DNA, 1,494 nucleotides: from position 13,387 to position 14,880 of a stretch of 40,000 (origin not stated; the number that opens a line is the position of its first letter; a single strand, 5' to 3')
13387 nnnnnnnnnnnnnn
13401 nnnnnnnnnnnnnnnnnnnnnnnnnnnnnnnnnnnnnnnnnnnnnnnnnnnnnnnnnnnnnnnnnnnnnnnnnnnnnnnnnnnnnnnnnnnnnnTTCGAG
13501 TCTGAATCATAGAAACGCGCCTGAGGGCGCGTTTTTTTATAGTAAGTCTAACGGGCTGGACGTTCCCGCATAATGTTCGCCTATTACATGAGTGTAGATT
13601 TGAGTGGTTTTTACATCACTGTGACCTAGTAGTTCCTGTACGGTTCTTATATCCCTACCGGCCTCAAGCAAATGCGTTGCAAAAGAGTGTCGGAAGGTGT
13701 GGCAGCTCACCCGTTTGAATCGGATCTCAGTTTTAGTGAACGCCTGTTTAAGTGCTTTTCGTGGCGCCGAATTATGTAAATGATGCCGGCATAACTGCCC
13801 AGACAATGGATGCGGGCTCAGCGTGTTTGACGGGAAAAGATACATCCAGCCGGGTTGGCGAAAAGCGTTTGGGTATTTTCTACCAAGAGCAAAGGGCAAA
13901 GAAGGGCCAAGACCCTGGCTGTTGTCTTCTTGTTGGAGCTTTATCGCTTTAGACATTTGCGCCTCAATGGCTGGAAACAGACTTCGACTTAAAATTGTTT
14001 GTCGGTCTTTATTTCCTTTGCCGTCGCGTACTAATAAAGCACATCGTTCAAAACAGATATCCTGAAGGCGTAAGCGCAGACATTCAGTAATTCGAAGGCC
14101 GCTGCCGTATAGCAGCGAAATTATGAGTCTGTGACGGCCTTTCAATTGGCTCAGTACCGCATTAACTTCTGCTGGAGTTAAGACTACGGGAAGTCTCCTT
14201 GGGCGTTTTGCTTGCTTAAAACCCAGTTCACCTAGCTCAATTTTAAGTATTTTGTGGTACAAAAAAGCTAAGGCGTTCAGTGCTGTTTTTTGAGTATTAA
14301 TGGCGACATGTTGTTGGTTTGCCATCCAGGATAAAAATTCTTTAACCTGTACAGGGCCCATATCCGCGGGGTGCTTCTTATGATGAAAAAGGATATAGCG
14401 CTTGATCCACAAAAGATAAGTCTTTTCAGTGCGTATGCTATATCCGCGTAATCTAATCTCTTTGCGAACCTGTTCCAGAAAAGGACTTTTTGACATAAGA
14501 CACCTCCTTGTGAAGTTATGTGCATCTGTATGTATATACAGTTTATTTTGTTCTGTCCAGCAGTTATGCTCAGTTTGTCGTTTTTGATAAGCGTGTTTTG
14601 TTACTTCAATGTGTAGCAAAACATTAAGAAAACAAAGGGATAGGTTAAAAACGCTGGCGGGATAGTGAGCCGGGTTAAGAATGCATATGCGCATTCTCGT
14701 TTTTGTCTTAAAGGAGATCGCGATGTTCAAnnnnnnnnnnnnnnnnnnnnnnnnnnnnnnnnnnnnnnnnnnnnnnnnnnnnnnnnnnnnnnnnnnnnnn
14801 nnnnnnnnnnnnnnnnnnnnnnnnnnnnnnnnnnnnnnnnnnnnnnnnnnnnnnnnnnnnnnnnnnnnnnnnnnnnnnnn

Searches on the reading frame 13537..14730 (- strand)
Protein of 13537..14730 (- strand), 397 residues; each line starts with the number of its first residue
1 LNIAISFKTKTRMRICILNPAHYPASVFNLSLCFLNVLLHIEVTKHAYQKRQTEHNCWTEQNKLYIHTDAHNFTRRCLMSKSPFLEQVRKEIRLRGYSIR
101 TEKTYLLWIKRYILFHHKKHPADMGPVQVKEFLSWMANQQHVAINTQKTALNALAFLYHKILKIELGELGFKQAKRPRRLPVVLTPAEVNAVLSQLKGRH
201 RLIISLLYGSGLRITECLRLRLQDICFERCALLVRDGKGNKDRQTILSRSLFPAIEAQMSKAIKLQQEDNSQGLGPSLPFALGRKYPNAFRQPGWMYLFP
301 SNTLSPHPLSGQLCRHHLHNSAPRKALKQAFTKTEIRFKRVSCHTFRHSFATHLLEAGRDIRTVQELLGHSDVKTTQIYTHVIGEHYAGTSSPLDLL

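Call 5: search_protein_families(library=pfam, proteins=[window:13537-14730:-])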
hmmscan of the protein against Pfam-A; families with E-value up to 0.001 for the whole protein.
window:13537-14730:- (397 aa): 2 families
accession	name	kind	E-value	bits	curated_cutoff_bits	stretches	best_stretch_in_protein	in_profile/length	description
PF00589.27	Phage_integrase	-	1.8e-37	129.2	27.1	1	183-382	2-168/172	Phage integrase family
PF13495.12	Phage_int_SAM_4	-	2.4e-29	102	27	1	84-167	1-84/85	Phage integrase, N-terminal SAM-like domain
